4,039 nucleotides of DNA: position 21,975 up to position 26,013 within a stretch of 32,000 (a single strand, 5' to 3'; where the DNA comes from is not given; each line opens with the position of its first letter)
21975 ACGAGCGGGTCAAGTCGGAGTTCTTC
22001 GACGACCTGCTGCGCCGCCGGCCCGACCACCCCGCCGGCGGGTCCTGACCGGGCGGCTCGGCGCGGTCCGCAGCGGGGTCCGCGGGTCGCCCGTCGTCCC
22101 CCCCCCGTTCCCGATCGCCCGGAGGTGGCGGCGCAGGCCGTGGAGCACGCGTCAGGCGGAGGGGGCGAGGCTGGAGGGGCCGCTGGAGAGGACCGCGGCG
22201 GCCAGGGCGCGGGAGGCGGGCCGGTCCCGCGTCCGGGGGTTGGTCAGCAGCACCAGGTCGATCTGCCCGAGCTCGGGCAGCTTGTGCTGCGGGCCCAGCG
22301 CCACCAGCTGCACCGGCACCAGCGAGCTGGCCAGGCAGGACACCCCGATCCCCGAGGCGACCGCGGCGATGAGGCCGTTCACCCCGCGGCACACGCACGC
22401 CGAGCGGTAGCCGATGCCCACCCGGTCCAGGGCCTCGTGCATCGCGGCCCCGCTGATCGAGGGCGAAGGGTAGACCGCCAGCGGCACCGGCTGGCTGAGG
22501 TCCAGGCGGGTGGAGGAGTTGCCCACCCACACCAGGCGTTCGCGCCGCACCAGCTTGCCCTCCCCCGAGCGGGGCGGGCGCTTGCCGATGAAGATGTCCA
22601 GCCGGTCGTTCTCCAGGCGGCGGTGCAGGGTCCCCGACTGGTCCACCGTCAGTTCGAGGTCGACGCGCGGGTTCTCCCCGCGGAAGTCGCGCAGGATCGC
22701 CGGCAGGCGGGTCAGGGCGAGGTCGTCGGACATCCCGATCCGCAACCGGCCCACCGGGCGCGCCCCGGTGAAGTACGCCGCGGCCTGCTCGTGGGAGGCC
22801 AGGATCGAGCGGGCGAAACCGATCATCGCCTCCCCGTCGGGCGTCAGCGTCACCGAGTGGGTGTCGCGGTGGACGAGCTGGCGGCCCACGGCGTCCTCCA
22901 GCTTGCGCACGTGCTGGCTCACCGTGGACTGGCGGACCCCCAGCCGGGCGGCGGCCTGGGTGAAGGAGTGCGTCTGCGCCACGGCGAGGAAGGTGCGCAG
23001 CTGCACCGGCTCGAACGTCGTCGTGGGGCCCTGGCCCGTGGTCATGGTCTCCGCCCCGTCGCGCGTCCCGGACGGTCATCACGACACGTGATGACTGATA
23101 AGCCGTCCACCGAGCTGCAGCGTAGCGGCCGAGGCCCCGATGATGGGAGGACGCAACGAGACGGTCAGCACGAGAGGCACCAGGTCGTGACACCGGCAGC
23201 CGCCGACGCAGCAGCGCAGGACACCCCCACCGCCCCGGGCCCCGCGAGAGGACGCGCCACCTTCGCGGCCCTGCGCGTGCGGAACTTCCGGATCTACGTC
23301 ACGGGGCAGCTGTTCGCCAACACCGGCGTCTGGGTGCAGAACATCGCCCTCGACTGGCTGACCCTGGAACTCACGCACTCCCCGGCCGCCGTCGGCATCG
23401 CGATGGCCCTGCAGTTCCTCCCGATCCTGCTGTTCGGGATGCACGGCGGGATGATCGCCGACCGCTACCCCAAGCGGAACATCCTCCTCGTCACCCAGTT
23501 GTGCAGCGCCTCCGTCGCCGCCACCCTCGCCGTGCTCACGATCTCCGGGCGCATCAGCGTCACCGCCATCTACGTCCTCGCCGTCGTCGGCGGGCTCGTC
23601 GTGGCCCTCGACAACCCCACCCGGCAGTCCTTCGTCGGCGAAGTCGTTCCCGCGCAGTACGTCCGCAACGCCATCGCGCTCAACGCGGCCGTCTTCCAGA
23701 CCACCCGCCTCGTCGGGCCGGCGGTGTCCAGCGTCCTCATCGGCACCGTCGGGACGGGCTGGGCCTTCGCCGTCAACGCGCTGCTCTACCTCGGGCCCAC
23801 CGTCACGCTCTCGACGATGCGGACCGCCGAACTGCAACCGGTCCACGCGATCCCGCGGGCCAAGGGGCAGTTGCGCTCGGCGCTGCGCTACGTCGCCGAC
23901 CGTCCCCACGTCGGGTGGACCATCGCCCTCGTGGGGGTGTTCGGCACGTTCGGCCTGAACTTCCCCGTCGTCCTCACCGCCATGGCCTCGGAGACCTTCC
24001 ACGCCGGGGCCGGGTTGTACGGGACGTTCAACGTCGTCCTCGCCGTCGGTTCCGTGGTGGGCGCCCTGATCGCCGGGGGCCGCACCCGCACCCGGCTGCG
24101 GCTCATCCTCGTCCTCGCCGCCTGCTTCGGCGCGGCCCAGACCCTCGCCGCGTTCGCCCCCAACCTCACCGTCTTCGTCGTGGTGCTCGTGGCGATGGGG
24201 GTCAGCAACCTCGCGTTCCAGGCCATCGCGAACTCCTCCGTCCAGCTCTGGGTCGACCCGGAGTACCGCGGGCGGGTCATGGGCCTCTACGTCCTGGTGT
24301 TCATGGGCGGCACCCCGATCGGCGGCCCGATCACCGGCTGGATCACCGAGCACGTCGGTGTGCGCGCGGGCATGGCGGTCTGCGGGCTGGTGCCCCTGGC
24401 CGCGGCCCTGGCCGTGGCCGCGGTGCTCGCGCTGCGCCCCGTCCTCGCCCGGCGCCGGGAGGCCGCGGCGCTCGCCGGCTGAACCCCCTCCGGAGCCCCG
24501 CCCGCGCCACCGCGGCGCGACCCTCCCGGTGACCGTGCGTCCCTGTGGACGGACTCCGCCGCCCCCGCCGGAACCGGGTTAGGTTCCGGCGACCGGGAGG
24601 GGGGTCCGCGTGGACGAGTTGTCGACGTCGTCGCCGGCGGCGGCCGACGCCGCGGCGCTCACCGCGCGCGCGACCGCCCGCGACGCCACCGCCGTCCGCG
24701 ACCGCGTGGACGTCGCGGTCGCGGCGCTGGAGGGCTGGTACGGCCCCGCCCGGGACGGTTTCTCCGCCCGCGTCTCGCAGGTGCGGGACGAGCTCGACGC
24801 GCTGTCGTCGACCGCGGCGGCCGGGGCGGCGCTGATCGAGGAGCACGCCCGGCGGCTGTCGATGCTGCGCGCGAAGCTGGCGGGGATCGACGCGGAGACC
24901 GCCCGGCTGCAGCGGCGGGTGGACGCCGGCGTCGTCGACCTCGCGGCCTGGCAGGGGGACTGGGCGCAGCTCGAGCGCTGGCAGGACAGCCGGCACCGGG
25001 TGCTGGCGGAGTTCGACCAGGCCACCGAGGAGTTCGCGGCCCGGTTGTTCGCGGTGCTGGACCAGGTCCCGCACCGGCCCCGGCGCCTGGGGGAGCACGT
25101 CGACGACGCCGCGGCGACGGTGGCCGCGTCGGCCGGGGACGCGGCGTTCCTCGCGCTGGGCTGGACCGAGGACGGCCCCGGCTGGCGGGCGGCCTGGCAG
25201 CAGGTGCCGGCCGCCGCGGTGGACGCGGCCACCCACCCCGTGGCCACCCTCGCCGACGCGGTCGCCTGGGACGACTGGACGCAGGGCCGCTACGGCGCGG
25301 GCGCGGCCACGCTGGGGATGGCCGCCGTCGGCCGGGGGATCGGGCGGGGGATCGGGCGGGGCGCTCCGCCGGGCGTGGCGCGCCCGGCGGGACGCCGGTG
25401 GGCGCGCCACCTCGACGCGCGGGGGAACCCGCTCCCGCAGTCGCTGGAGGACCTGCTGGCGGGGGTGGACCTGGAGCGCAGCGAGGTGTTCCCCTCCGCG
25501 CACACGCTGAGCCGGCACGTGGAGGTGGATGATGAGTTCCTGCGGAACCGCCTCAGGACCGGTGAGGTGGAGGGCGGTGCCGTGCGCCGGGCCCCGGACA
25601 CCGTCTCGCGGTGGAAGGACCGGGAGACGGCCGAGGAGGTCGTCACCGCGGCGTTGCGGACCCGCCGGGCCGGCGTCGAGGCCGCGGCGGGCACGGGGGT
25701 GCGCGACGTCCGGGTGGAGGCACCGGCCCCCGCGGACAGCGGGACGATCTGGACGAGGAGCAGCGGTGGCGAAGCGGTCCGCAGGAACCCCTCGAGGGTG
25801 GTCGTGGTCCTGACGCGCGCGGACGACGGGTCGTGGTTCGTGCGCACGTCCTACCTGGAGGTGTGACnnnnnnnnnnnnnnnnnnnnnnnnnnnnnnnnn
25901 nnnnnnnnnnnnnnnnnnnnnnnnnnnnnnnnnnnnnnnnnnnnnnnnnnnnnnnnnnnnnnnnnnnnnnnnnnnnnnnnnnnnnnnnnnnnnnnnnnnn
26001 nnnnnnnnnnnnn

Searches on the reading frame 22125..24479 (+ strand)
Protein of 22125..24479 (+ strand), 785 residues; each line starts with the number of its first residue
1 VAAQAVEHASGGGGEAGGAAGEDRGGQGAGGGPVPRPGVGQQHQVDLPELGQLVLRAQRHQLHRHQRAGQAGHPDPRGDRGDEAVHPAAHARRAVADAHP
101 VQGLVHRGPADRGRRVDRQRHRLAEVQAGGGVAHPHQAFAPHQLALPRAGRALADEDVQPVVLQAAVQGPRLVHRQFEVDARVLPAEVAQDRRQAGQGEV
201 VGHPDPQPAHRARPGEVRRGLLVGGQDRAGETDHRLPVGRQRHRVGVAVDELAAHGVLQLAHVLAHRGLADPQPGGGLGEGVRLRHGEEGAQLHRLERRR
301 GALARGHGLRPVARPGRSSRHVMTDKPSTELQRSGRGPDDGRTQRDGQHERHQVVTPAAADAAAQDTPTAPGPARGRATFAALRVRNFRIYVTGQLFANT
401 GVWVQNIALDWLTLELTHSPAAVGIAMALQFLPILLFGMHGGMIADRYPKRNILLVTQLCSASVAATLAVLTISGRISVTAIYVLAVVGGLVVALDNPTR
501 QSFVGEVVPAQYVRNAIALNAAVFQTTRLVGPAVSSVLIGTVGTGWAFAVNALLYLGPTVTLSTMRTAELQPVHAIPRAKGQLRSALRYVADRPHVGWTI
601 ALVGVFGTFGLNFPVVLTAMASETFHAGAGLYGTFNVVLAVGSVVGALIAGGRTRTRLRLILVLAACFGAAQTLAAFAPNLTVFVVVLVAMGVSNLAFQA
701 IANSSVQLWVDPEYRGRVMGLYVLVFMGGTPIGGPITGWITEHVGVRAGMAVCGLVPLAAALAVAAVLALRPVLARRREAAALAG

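Call 73: search_protein_families(library=pfam, proteins=[window:22125-24479:+], max_evalue=0.00001)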
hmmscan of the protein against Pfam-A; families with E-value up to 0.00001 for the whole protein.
window:22125-24479:+ (785 aa): 2 families
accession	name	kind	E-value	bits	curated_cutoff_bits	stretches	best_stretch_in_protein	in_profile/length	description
PF05977.19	MFS_3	-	1.2e-52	179.6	27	1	378-772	2-397/524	Transmembrane secretion effector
PF07690.21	MFS_1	-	7e-36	124.3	33.4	2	394-651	4-259/347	Major Facilitator Superfamily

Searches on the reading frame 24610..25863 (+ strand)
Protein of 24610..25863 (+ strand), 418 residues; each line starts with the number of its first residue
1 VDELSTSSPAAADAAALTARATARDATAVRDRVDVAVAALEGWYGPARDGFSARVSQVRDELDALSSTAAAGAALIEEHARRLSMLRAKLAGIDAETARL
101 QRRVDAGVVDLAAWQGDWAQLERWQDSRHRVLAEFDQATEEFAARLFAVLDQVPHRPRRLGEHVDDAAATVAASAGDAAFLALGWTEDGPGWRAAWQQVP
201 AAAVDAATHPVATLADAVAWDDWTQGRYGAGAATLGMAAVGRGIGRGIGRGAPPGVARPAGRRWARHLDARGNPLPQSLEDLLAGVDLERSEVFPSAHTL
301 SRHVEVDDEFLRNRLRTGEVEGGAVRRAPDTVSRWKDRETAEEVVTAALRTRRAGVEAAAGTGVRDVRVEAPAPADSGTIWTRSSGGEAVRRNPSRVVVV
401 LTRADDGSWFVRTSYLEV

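Call 73: search_protein_families(library=pfam, proteins=[window:24610-25863:+], max_evalue=0.00001)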
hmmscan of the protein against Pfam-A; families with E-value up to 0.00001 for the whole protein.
window:24610-25863:+ (418 aa): 1 family
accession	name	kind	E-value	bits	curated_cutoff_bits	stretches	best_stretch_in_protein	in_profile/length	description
PF18431.6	RNAse_A_bac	-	4.3e-12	47.3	27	1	297-415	1-112/113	Bacterial CdiA-CT RNAse A domain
